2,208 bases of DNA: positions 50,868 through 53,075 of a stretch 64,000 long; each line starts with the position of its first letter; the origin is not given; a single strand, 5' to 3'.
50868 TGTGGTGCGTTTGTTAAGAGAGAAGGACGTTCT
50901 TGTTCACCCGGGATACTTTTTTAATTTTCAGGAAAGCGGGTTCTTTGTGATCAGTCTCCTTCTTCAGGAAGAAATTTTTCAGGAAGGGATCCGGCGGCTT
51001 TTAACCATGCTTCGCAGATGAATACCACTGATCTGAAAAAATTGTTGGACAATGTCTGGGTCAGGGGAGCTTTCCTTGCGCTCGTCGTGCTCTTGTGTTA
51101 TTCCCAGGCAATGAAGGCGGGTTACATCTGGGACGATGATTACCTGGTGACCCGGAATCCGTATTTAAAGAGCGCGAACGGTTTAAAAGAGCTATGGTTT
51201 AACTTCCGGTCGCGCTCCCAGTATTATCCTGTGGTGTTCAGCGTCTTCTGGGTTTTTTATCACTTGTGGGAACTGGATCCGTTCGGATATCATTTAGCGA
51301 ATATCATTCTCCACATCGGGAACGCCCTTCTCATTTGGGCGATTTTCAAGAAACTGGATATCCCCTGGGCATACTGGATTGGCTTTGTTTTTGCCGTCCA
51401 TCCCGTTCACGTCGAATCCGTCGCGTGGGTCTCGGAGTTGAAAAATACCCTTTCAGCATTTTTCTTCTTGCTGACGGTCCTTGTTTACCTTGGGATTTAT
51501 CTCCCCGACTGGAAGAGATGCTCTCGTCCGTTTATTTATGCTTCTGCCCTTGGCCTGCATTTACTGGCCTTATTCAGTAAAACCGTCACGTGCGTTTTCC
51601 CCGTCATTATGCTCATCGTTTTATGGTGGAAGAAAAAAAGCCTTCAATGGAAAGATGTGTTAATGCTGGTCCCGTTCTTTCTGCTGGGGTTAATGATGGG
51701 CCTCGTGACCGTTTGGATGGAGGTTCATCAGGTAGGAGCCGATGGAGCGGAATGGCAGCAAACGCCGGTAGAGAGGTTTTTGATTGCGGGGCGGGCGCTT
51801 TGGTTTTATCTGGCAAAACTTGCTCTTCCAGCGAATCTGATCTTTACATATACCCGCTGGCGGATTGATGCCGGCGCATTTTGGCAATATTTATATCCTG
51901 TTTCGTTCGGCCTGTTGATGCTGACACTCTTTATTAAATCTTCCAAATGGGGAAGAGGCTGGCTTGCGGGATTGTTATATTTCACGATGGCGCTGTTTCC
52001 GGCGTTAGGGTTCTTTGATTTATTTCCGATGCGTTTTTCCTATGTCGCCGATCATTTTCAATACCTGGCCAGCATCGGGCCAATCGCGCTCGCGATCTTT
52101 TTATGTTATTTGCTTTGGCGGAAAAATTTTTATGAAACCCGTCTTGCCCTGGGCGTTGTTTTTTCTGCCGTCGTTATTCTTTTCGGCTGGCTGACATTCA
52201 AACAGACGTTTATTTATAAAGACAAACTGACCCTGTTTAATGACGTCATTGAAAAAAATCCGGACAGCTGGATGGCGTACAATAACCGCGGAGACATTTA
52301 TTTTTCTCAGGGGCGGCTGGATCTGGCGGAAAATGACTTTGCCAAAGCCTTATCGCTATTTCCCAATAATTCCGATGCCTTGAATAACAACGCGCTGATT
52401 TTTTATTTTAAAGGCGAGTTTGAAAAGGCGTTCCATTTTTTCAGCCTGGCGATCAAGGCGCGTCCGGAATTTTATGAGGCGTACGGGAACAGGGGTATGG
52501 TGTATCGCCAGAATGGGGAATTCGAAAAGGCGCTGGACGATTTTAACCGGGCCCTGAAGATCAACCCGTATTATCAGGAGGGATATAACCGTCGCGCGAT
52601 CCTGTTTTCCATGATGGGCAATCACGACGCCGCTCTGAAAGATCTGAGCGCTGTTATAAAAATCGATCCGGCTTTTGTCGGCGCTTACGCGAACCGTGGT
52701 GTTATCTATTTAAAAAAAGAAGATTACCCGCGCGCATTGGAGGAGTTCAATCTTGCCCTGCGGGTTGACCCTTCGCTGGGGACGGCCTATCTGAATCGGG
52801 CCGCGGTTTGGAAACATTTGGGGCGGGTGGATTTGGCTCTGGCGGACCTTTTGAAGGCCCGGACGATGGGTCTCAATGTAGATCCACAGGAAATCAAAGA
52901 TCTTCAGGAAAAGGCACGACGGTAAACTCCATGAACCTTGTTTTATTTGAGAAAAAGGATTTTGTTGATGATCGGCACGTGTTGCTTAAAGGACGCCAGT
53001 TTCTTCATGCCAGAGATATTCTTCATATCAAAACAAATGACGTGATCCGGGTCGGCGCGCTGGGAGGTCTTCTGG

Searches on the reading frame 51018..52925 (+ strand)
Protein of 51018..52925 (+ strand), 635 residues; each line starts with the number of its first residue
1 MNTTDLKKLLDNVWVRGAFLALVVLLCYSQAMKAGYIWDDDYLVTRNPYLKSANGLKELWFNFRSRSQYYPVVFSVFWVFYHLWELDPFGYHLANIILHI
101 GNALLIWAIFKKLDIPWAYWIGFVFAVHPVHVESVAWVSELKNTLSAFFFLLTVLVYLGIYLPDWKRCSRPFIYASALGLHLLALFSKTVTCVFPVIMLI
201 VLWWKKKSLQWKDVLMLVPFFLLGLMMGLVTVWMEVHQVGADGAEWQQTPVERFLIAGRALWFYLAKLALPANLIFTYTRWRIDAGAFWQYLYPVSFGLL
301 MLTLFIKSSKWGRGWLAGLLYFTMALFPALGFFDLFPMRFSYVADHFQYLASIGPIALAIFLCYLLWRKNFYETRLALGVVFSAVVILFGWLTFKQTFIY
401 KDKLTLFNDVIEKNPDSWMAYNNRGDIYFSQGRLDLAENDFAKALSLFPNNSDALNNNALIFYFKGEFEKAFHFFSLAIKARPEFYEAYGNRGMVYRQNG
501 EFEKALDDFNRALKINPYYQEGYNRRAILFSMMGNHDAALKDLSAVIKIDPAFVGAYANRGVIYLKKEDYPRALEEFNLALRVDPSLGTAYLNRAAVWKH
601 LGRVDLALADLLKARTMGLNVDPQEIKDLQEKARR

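Call 7: search_protein_families(library=pfam, proteins=[window:51018-52925:+], max_evalue=0.001)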
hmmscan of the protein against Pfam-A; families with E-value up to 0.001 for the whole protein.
window:51018-52925:+ (635 aa): 18 families
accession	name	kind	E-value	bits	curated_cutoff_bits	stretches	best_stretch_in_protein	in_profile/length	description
PF00515.34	TPR_1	-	1.5e-44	148.5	27.8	4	487-518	2-33/34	Tetratricopeptide repeat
PF07719.23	TPR_2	-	3.4e-35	117.7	27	3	487-518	2-33/34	Tetratricopeptide repeat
PF13431.12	TPR_17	-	1.4e-27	94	24.4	1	406-438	1-33/34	Tetratricopeptide repeat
PF13181.12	TPR_8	-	1.6e-26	90.6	25.7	2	486-517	1-32/34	Tetratricopeptide repeat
PF13414.12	TPR_11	-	1.2e-23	83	26.8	3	493-534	1-42/42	TPR repeat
PF13432.12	TPR_16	-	1.4e-23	83.4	32.7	3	405-451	18-64/65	Tetratricopeptide repeat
PF13424.12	TPR_12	-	3.3e-21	75.7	30.1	4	420-482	5-75/77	Tetratricopeptide repeat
PF13371.12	TPR_9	-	1.9e-19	69.9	35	2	563-611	4-52/73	Tetratricopeptide repeat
PF13428.12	TPR_14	-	3.7e-13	49.2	23.5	0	492-528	7-43/44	Tetratricopeptide repeat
PF14559.12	TPR_19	-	2.3e-12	47.5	25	0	533-585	4-56/68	Tetratricopeptide repeat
PF13374.12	TPR_10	-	7.6e-09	35.7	27.5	0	420-446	4-30/42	Tetratricopeptide repeat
PF12569.14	NatA_aux_su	-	1.5e-07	31.2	33.3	0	566-617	204-255/515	N-terminal acetyltransferase A, auxiliary subunit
PF13174.12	TPR_6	-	2.5e-06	28.2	26.3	0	492-517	6-31/33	Tetratricopeptide repeat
PF23914.1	TPR_CcmH_CycH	-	3.1e-06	27.5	42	0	413-517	48-152/158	Cytochrome c-type biogenesis protein H TPR domain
PF25064.1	ARM_TT21_5th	-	8.4e-06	26.5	27.8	0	426-518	9-104/117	TT21 fifth ARM repeats domain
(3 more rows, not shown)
